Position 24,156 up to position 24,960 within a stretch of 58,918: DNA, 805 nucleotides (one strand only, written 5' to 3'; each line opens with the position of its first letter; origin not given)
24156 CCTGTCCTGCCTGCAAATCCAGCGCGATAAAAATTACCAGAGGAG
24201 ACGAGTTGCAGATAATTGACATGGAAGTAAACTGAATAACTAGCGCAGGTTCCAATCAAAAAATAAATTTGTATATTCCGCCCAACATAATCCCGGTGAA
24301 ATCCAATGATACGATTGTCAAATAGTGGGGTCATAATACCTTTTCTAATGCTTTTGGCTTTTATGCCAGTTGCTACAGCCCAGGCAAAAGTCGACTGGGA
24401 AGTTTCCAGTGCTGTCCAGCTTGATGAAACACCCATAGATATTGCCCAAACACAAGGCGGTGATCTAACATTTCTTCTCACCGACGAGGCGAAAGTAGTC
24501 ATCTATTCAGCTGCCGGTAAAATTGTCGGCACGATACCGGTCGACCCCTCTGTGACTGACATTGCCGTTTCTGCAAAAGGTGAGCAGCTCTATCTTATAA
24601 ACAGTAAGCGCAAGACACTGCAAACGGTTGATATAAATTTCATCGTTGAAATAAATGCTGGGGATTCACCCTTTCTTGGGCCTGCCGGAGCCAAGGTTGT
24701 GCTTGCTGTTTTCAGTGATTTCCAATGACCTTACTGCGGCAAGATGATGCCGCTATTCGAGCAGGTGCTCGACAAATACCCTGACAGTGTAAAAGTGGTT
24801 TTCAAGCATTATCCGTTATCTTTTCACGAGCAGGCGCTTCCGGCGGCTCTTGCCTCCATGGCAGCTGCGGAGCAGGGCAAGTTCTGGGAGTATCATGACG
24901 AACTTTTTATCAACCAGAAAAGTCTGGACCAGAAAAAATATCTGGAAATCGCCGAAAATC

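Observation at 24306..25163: DsbA-like periplasmic oxidoreductase with UGA at the first active-site cysteine: probable selenoprotein split by ORF calling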

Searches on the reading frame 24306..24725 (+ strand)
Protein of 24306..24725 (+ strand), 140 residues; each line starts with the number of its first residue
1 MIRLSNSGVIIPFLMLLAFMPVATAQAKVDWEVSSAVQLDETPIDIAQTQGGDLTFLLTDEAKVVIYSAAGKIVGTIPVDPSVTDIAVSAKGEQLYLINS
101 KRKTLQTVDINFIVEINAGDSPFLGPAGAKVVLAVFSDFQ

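Call 18: find_encoding_contigs(protein=window:24306-24725:+, flank=10000, max_places=6)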
Protein window:24306-24725:+ (140 aa): 23 contigs read that carry it; 6 places shown.
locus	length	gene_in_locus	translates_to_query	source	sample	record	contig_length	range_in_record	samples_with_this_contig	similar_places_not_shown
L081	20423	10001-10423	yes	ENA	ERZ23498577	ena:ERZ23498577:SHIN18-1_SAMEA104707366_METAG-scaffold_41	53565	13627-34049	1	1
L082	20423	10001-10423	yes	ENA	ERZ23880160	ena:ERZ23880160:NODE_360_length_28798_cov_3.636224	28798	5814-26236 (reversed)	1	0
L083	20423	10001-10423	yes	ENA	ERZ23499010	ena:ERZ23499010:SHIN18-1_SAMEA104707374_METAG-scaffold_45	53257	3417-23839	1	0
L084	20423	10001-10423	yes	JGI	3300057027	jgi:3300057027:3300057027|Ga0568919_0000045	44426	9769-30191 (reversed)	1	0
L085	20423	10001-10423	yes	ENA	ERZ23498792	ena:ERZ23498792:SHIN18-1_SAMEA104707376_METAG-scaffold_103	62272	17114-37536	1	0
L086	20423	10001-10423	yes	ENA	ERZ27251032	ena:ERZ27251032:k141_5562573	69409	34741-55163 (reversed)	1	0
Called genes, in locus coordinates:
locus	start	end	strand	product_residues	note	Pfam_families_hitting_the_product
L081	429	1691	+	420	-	PF07498:Rho_N, PF07497:Rho_RNA_bind, PF00006:ATP-synt_ab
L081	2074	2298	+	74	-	PF01197:Ribosomal_L31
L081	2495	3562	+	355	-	PF03462:PCRF, PF00472:RF-1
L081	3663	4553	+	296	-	PF17827:PrmC_N, PF01170:UPF0020 (weak), PF05175:MTS, PF06325:PrmA, PF07669:Eco57I (weak), PF09445:Methyltransf_15, PF13649:Methyltransf_25, PF13847:Methyltransf_31, +2 more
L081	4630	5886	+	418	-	PF00275:EPSP_synthase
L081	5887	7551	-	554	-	PF25323:6TM_PilS, PF00989:PAS (weak), PF13188:PAS_8, PF13426:PAS_9, PF00512:HisKA, PF02518:HATPase_c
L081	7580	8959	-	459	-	PF00072:Response_reg, PF00158:Sigma54_activat, PF14532:Sigma54_activ_2, PF07724:AAA_2 (weak), PF00004:AAA (weak), PF07728:AAA_5, PF25601:AAA_lid_14, PF02954:HTH_8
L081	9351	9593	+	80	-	PF01455:HupF_HypC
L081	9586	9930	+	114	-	PF01155:HypA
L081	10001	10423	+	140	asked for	-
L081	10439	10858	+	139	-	PF13462:Thioredoxin_4, PF13743:Thioredoxin_5, PF01323:DSBA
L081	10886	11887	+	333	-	PF01695:IstB_IS21 (weak), PF02562:PhoH, PF13604:AAA_30 (weak), PF13245:AAA_19 (weak)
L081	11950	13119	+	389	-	PF02130:YbeY, PF03740:PdxJ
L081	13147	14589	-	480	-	PF00512:HisKA, PF02518:HATPase_c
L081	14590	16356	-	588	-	PF19864:Radical_SAM_N2, PF04055:Radical_SAM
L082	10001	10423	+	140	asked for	-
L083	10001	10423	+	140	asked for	-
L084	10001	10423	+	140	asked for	-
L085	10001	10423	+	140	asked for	-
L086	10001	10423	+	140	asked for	-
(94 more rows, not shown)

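Call 55: predict_structure(alignment_id=A3)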
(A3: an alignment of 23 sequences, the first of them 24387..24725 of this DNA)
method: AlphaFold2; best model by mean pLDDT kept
length: 113 residues; sequences in the alignment: 23
mean_pLDDT: 83.1   pTM: 0.67
mean pLDDT of the five models: 83.1, 83.1, 82.8, 82.4, 81.3
residues with pLDDT >= 90: 58; 70-90: 27; 50-70: 25; < 50: 3
segments of 3 or more residues with pLDDT < 50: 111-113
pLDDT, mean of each block of 10 residues (from residue 1): 81 94 91 96 91 96 90 95 68 63 62 45
secondary structure, 60 per line:
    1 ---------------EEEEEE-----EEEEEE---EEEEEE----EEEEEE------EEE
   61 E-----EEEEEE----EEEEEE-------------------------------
elements in order: E16-21 E27-32 E36-41 E46-51 E58-61 E67-72 E77-82

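Call 59: fold_search(model_id=the predicted structure, library=pdb)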
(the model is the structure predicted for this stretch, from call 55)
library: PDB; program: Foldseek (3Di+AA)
matches with E <= 10: 1964; with E <= 0.001: 24
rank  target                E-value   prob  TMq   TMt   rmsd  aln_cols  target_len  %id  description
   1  5c2v_B                2.0e-05  1.00  0.56  0.19   9.6        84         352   24  Kuenenia stuttgartiensis Hydrazine Synthase (released 2015-10-14)
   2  1l0q_A                2.6e-04  1.00  0.53  0.16   2.0        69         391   20  Tandem YVTN beta-propeller and PKD domains from an archaeal surface layer protein (released 2002-11-06)
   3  7f1r_B                2.6e-04  1.00  0.48  0.19   9.3        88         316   12  Cryo-EM structure of the chemokine receptor CCR5 in complex with RANTES and Gi (released 2021-07-14)
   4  7mqa_LJ               3.3e-04  1.00  0.52  0.14  11.8       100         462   17  Cryo-EM structure of the human SSU processome, state post-A1 (released 2021-09-22)
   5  9avl_B                3.6e-04  1.00  0.47  0.17   2.0        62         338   14  Structure of human calcium-sensing receptor in complex with Gi3 protein in nanodiscs (released 2024-04-17)
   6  9m2f_B                3.8e-04  1.00  0.43  0.16   7.6        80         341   14  Structure of neuropeptide FF receptor 1 complex with NPFF (released 2025-07-23)
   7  9j87_C                4.0e-04  1.00  0.48  0.18   7.5        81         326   11  Structure of Receptor (released 2026-02-25)
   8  8gfv_B                4.0e-04  1.00  0.48  0.18   9.8       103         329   12  CryoEM structure of beta-2-adrenergic receptor in complex with GTP-bound Gs heterotrimer (transition intermediate #1 o (released 2024-03-06)
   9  7mq8_LJ               4.0e-04  1.00  0.54  0.15  11.9       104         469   17  Cryo-EM structure of the human SSU processome, state pre-A1 (released 2021-09-22)
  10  5yzg_s                5.1e-04  1.00  0.45  0.14   6.6        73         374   19  The Cryo-EM Structure of Human Catalytic Step I Spliceosome (C complex) at 4.1 angstrom resolution (released 2018-08-08)
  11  8id8_B                5.1e-04  1.00  0.45  0.16   9.0       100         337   11  Cryo-EM structure of the TUG891 bound GPR120-Gi complex (released 2023-03-15)
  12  7e33_B                5.4e-04  1.00  0.47  0.17   8.4        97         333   10  Serotonin 1E (5-HT1E) receptor-Gi protein complex (released 2021-04-14)
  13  9dta_B                5.4e-04  1.00  0.44  0.16   8.9        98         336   15  Crystal structure of the WDR domain of WDR91 in complex with DR3448 (released 2024-10-16)
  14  9m8k_B                5.7e-04  1.00  0.44  0.16   9.1        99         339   14  cryo-EM structure of human TAS2R4 with oligopeptide (released 2026-03-18)
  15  5naf_D                6.0e-04  1.00  0.54  0.20   2.2        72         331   15  Co-crystal structure of an MeCP2 peptide with TBLR1 WD40 domain (released 2017-03-29)
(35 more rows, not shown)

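Call 68: search_protein_representatives(protein=window:24306-24725:+)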
Query: 140 residues. Proteins with E-value up to 0.001 (for the whole library): 643; up to 1e-10: 243; up to 1e-30: 3. The best 150 are listed.
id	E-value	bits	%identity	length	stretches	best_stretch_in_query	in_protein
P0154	2.6e-81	286.6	99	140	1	1-140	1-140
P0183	1.3e-37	145.3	53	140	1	7-140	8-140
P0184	1.8e-31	125.5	66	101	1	1-96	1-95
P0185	6.2e-27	110.8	42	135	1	10-140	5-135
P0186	1.1e-26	110.0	44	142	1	13-140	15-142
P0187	3.7e-25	105.1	45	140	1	9-140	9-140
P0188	5.9e-25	104.4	48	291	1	15-140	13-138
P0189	1.4e-24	103.2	46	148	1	11-140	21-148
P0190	1.5e-24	103.1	43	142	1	10-140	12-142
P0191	1.8e-24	102.9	41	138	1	14-140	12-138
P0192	1.0e-23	100.4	65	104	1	1-83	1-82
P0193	2.0e-23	99.5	38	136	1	17-140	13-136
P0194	3.1e-23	98.9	37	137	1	7-140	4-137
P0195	1.3e-22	96.9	45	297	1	13-140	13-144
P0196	2.4e-22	96.0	39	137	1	9-140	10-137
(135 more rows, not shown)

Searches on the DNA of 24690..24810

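Call 46: search_rna_families(source=window, start=24690, end=24810, threshold=evalue, max_evalue=10, show_alignments=3)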
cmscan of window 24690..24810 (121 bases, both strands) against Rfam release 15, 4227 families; matches with E-value up to 10: 2.
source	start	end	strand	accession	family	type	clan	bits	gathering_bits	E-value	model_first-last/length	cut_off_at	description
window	24739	24806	-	RF00664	mir-223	Gene; miRNA;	-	11.4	57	2.2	1-106/106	no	mir-223 microRNA precursor family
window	24761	24810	+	RF00228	IRES_HepA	Cis-reg; IRES;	-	8.4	55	0.99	159-208/572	3'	Hepatitis A virus internal ribosome entry site (IRES)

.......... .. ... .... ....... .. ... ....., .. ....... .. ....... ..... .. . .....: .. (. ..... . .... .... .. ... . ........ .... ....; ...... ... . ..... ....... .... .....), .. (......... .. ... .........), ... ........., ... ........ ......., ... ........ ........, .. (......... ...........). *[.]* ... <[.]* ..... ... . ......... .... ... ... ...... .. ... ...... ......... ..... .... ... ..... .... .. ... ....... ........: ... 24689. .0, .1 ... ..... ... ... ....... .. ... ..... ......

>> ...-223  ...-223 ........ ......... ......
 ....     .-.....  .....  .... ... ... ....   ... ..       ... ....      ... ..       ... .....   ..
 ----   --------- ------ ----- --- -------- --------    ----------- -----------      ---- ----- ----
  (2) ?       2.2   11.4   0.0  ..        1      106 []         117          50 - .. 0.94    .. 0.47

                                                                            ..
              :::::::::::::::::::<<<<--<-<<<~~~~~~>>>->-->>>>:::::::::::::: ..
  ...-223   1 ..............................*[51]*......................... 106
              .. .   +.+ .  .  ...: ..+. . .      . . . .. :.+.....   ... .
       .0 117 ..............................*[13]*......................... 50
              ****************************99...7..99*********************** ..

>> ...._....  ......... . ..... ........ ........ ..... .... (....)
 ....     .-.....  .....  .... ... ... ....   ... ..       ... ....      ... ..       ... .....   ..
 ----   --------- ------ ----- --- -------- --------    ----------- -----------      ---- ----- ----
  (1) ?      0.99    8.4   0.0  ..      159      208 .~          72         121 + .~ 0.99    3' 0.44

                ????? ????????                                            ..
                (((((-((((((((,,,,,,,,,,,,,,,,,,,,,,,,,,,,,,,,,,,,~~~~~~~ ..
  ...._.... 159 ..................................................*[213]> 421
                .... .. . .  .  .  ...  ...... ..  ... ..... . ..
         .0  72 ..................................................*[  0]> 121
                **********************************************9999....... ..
